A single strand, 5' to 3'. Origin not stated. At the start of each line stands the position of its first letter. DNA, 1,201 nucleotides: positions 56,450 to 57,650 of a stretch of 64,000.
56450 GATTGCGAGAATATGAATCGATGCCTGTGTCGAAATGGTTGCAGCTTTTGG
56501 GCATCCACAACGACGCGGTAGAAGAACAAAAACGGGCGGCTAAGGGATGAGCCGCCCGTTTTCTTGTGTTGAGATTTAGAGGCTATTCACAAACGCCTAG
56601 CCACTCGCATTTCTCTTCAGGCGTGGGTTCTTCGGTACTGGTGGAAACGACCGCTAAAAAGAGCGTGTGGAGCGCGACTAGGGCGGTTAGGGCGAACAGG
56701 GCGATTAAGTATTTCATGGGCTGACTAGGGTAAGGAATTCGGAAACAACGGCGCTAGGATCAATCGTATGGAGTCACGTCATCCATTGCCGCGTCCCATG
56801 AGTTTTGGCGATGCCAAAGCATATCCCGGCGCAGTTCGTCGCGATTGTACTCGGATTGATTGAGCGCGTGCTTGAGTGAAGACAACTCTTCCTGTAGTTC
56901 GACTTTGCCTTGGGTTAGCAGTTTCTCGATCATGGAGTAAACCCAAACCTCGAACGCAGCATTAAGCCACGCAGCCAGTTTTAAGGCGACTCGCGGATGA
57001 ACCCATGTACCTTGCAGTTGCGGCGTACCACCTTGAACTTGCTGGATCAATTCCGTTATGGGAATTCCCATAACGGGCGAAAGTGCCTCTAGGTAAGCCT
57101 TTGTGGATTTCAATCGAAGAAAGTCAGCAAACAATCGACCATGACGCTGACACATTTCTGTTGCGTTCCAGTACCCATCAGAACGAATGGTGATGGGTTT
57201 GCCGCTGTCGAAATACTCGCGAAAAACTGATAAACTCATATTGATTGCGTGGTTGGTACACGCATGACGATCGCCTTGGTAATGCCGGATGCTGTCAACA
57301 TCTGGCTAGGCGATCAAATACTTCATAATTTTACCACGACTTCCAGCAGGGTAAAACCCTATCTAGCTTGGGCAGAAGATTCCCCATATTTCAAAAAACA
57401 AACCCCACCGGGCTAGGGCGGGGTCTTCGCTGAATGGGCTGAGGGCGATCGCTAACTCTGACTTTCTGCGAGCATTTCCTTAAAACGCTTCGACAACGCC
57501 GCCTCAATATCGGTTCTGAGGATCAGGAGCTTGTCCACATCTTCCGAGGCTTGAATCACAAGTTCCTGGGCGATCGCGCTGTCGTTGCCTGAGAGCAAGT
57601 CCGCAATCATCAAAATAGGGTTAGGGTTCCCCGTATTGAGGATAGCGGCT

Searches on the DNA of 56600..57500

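Call 131: search_rna_families(source=window, start=56600, end=57500, threshold=evalue, max_evalue=5)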
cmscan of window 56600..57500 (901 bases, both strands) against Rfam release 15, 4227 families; matches with E-value up to 5: 1.
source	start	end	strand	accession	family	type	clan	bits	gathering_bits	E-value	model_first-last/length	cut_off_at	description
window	57392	57470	-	RF01772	rnk_pseudo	Cis-reg; leader;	-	18.8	55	1.8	1-108/108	no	Pseudomonas rnk leader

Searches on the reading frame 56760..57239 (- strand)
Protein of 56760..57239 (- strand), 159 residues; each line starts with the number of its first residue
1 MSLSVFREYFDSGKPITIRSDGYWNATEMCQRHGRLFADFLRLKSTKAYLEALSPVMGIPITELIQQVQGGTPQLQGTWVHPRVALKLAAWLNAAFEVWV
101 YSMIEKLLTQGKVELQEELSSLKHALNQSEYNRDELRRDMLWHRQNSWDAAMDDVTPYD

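Call 18: search_protein_families(library=pfam, proteins=[window:56760-57239:-], max_evalue=0.01)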
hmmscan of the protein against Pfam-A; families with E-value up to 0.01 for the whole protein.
window:56760-57239:- (159 aa): 1 family
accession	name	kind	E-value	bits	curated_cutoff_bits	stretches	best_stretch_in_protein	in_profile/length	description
PF04383.19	KilA-N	-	7.5e-20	71.2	23.8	1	14-109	8-106/107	KilA-N domain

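Call 19: search_protein_families(library=phrogs, proteins=[window:56760-57239:-], max_evalue=0.001)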
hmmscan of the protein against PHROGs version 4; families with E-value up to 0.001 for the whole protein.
window:56760-57239:- (159 aa): 6 families
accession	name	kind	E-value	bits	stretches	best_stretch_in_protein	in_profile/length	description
phrog_129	-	transcription regulation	1.1e-24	88.7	1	12-129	9-134/273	transcriptional regulator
phrog_1136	-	unknown function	1.3e-16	62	1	13-118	11-114/244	-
phrog_2812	-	unknown function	1.5e-13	51.9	1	15-137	11-131/288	-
phrog_6287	-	moron, auxiliary metabolic gene and host takeover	4.4e-10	40.2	1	8-96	18-115/304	BstA abortive infection system, replication inhibitor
phrog_13826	-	unknown function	7.7e-06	27.2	1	13-58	10-55/84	-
phrog_10441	-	unknown function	9.5e-05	23.8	1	76-131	16-67/126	-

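Call 21: search_dna_similar(query=window:56760-57239:-, collection=phages, mode=protein, max_rows=25)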
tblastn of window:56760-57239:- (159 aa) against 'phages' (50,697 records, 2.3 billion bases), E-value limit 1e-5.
Records with a match: 103; places in all: 115; records where one place covers at least 80% of the query: 6.
Best place of each record, by identity: <60% 103.
By first word of the organism name: Escherichia 27; Salmonella 22; Nodularia 9; Moraxella 9; Pseudomonas 7; Klebsiella 6; Caudoviricetes 3; Bacteroides 2; Pseudanabaena 2; Planktothrix 2; and 10 more.
By host as written in the record: Escherichia coli 17; - 13; Moraxella catarrhalis 9; Escherichia coli str. K-12 substr. MG1655 6; Salmonella sp. 6; Nodularia spumigena KAC65 4; Nodularia spumigena kac68 3; Pseudomonas aeruginosa 2; and 31 more.
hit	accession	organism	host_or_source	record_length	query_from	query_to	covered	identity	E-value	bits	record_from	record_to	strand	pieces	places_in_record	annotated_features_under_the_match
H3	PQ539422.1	Proteus phage vB_BPM-V3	Proteus mirabilis BPM-3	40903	13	111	62%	52.0%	2e-25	106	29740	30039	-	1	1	hypothetical protein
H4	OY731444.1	Bacteroides phage LoVEphage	-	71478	12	122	70%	45.1%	8e-21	93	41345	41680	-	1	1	transcriptional regulator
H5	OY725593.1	Bacteroides phage LoVEphage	-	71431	12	122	70%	45.1%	8e-21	93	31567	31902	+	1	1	transcriptional regulator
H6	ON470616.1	Escherichia phage vB_EcoS-673R7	Escherichia coli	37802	13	129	74%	41.5%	6e-24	102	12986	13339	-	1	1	DNA-binding protein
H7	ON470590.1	Escherichia phage vB_EcoS-613R10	Escherichia coli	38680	13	129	74%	41.5%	6e-24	102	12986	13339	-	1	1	KilA-N domain-containing protein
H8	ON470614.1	Escherichia phage vB_EcoS-666R9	Escherichia coli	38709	13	129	74%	41.5%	6e-24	102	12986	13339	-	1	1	DNA-binding protein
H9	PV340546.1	Escherichia phage PhiR5_2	Escherichia coli str. K-12 substr. ...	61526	13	100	55%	52.8%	2e-22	97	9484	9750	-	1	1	hypothetical protein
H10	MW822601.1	Synechococcus phage S-SRP02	Synechococcus sp. SR-C1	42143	12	130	75%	38.3%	2e-13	72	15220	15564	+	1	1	KilA-N domain-containing protein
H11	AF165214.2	Pseudomonas phage D3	Pseudomonas aeruginosa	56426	1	133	84%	33.8%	7e-11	65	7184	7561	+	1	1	orf11: KilA-N domain protein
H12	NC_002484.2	Pseudomonas phage D3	Pseudomonas aeruginosa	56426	1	133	84%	33.8%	7e-11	65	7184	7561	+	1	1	orf11: transcriptional regulator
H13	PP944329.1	Pseudomonas phage phi_D3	Pseudomonas aeruginosa PAO1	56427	1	133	84%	33.8%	7e-11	65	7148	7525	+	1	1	transcriptional regulator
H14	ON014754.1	Pseudanabaena phage Pam2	Pseudanabaena sp.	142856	5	136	83%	33.6%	1e-9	61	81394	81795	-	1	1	bouquet formation protein 4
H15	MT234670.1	Pseudanabaena phage PA-SR01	Pseudanabaena sp. KCZY-C8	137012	5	136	83%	32.9%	3e-9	60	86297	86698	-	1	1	KilA-N domain-containing protein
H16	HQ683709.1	Planktothrix phage PaV-LD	Planktothrix agardhii HAB637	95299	20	115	60%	44.8%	8e-22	96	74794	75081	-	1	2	hypothetical protein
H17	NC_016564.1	Planktothrix phage PaV-LD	Planktothrix agardhii HAB637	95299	20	115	60%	44.8%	8e-22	96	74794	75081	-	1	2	transcriptional regulator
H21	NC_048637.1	Nodularia phage vB_NpeS-2AV2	Nodularia sp. AV2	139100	23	111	56%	44.6%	5e-16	80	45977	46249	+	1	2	transcriptional regulator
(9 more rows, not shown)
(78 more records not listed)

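Call 23: get_annotated_region(hit=H17, flank=1500)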
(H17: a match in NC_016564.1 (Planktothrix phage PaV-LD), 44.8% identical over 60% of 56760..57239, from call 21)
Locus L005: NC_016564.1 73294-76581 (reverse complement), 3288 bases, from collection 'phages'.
description: Planktothrix phage PaV-LD, complete genome.
organism: Planktothrix phage PaV-LD (NCBI taxid 994601)
taxonomy: Viruses; Duplodnaviria; Heunggongvirae; Uroviricota; Caudoviricetes
host: Planktothrix agardhii HAB637; source: -; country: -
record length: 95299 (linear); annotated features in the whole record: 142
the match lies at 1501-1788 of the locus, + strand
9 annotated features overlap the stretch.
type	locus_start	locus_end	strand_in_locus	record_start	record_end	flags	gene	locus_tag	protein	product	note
CDS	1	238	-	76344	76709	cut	-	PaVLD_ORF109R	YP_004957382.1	hypothetical protein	-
CDS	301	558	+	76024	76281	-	-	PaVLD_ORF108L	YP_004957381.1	hypothetical protein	-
CDS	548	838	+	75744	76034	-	-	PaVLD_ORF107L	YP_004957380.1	Lar-like restriction alleviation protein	-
CDS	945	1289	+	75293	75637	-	-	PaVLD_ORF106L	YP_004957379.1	hypothetical protein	-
CDS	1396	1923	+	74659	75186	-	-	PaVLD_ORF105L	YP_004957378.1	transcriptional regulator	-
CDS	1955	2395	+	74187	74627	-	-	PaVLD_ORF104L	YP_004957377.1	hypothetical protein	-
CDS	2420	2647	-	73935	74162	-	-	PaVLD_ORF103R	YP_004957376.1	hypothetical protein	-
CDS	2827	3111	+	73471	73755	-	-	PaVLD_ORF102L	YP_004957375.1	hypothetical protein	-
CDS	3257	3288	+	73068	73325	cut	-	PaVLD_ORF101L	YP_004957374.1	hypothetical protein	-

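Call 27: find_related_loci(query=window:56760-57239:-, collection=viral_contigs, flank=3000)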
Query window:56760-57239:- (159 aa) in viral_contigs; peptide patterns used: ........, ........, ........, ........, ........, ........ (x = any residue, [..] = any of these).
13 stretches matched a pattern; 4 encode a relative of the query (tblastn E <= 1e-3); 4 distinct loci.
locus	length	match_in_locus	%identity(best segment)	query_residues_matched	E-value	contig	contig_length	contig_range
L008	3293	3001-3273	53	25-115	3e-28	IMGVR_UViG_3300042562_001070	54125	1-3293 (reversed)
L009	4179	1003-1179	56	42-100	4e-18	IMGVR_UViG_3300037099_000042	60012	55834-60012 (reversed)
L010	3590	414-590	56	42-100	4e-18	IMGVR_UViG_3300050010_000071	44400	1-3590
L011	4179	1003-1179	56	42-100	4e-18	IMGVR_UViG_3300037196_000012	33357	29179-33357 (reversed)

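Call 66: get_annotated_region(hit=H21, flank=20000)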
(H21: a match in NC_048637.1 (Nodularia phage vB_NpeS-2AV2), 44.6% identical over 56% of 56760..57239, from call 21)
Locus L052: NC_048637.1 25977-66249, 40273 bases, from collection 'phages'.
description: Bacteriophage vB_NpeS-2AV2, complete genome.
organism: Nodularia phage vB_NpeS-2AV2 (NCBI taxid 1777122)
taxonomy: Viruses; Duplodnaviria; Heunggongvirae; Uroviricota; Caudoviricetes; Ravarandavirus; Ravarandavirus rv2AV2
host: Nodularia sp. AV2; source: Baltic Sea water; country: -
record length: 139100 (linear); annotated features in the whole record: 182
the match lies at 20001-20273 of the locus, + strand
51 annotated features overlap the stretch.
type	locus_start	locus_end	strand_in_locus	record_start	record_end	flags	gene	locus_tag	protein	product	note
CDS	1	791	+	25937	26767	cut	-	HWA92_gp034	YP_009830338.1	major tail protein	-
CDS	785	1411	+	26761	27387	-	-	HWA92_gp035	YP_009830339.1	hypothetical protein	-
CDS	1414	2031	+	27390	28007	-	-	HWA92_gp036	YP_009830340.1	hypothetical protein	-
CDS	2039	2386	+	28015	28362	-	-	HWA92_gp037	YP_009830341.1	hypothetical protein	-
CDS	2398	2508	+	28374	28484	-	-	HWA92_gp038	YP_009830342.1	hypothetical protein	-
CDS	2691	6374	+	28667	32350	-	-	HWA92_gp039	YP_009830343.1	hypothetical protein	-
CDS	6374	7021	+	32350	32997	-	-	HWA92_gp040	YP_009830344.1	ConA-like lectin/glucanase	Concanavalin A-like lectin/glucanase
CDS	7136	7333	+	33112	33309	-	-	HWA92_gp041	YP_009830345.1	hypothetical protein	-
CDS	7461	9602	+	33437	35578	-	-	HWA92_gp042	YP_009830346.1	hypothetical protein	-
CDS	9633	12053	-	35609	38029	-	-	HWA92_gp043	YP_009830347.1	hypothetical protein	-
CDS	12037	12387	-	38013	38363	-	-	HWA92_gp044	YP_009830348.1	hypothetical protein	-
CDS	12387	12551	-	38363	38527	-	-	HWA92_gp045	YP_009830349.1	hypothetical protein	-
CDS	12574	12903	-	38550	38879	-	-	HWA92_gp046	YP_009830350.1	hypothetical protein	-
CDS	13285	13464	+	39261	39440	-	-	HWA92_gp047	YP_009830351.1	hypothetical protein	-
CDS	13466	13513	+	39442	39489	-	-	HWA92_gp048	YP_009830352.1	hypothetical protein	-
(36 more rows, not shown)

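Call 91: find_homologous_proteins(query=window:56760-57239:-, max_evalue=1e-15)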
Query window:56760-57239:- (159 aa): 88 proteins with E <= 1e-15 among 106 candidates.
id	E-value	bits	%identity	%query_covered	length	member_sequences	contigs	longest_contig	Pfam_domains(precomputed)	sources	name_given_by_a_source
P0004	3.3e-103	360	100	100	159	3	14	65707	PF04383.20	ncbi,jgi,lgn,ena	jgi:hypothetical protein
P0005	1.1e-74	268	78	100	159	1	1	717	PF04383.20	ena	-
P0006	1.1e-63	232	69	99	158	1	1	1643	PF04383.20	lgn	-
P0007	8.7e-62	226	65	99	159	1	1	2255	PF04383.20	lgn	-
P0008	1.2e-61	225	67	99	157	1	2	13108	PF04383.20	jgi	-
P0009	3.0e-56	208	64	99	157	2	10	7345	PF04383.20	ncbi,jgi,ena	jgi:hypothetical protein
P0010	7.5e-56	206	61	99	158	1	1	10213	PF04383.20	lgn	-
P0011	6.0e-55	203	62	99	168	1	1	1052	PF04383.20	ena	-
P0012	2.3e-50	188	76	77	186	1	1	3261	PF04383.20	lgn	-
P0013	5.4e-49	184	70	81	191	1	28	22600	PF04383.20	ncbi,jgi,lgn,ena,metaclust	jgi:polyhydroxyalkanoate synthesis regulator phasin|metaclust:\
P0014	7.8e-49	183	70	81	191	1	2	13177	PF04383.20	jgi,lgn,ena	jgi:polyhydroxyalkanoate synthesis regulator phasin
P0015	9.3e-49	183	70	81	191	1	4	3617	PF04383.20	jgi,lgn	jgi:polyhydroxyalkanoate synthesis regulator phasin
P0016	1.1e-48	183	70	81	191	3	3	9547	PF04383.20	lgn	-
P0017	1.1e-46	177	70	81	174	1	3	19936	PF04383.20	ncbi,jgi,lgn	-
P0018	1.1e-41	160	64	75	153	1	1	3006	PF04383.20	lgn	-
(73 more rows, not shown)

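Call 92: find_encoding_contigs(protein=P0008, flank=2500, max_places=2)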
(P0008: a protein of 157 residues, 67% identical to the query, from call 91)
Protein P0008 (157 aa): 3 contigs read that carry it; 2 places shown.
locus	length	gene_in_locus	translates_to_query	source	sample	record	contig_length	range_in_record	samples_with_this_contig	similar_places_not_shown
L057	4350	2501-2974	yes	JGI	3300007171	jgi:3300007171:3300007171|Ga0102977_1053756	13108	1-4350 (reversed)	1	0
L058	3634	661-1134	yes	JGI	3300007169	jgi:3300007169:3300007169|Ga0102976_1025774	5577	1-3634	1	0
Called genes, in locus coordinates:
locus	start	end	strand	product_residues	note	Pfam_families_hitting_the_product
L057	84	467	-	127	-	-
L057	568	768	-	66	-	-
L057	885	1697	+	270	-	-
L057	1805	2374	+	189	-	PF04383:KilA-N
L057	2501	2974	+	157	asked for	PF04383:KilA-N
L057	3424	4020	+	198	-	-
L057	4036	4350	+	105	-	?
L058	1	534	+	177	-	?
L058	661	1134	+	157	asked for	PF04383:KilA-N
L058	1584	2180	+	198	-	-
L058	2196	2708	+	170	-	-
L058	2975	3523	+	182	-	-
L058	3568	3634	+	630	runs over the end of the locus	PF01807:Zn_ribbon_DnaG, PF08275:DNAG_N, PF01751:Toprim, PF13155:Toprim_2, PF13662:Toprim_4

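Call 93: find_encoding_contigs(protein=P0009, flank=2500, max_places=3)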
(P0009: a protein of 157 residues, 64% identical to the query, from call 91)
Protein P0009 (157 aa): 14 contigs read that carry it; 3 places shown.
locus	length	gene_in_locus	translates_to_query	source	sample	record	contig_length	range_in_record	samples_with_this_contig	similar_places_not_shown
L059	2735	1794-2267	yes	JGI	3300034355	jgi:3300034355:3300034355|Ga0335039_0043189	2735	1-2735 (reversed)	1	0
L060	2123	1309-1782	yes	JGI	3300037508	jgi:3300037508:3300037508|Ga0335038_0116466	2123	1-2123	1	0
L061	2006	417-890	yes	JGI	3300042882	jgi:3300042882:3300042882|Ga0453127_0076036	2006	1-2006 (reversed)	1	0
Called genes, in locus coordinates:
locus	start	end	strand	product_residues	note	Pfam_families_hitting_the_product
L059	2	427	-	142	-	?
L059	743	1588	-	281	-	-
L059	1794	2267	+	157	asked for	PF04383:KilA-N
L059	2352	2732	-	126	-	-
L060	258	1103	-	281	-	-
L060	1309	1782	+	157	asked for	PF04383:KilA-N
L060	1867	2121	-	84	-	?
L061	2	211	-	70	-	?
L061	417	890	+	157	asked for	PF04383:KilA-N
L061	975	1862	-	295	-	-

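Call 94: find_encoding_contigs(protein=P0010, flank=2500, max_places=2)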
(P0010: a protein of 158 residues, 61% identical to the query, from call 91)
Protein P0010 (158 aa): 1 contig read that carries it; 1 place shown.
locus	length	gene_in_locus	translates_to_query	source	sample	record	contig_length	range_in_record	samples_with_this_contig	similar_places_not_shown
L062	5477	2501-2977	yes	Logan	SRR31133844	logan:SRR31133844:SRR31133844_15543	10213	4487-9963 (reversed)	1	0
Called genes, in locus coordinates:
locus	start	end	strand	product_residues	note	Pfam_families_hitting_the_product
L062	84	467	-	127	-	-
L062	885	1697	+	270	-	-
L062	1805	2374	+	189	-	PF04383:KilA-N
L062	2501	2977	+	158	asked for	PF04383:KilA-N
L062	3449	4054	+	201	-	-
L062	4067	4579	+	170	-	-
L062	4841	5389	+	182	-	-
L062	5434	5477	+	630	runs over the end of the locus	PF01807:Zn_ribbon_DnaG, PF08275:DNAG_N, PF01751:Toprim, PF13155:Toprim_2, PF13662:Toprim_4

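Call 95: find_encoding_contigs(protein=P0013, flank=2500, max_places=3)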
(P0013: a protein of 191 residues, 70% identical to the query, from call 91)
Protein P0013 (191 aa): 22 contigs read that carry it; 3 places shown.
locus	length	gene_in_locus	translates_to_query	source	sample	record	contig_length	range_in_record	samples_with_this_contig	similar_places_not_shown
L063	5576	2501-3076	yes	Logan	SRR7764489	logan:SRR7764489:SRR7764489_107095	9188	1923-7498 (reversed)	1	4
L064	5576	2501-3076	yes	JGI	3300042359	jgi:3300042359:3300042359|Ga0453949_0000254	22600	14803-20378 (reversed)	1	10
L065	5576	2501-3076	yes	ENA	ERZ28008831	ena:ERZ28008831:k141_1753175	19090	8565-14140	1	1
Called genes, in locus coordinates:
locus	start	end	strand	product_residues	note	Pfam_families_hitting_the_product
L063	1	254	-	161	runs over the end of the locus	-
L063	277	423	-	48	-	-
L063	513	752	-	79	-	-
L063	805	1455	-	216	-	-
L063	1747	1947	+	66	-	-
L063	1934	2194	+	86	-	-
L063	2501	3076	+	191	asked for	PF04383:KilA-N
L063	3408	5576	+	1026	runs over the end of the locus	PF12965:DUF3854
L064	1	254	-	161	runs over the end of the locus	-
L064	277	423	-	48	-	-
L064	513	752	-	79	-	-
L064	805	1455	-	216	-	-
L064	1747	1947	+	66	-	-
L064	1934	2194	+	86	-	-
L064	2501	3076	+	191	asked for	PF04383:KilA-N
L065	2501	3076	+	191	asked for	PF04383:KilA-N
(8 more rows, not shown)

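Call 111: search_protein_families(library=padloc, proteins=[window:56760-57239:-], max_evalue=0.01)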
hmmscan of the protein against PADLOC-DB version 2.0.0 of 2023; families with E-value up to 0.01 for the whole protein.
window:56760-57239:- (159 aa): 1 family
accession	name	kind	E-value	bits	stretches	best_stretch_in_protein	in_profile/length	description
PDLC04962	PDC-S22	-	0.006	13.7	0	76-131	108-162/281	-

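Call 112: search_protein_families(library=ncbifam, proteins=[window:56760-57239:-], max_evalue=0.01)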
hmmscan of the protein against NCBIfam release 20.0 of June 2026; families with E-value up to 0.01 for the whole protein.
window:56760-57239:- (159 aa): 0 families
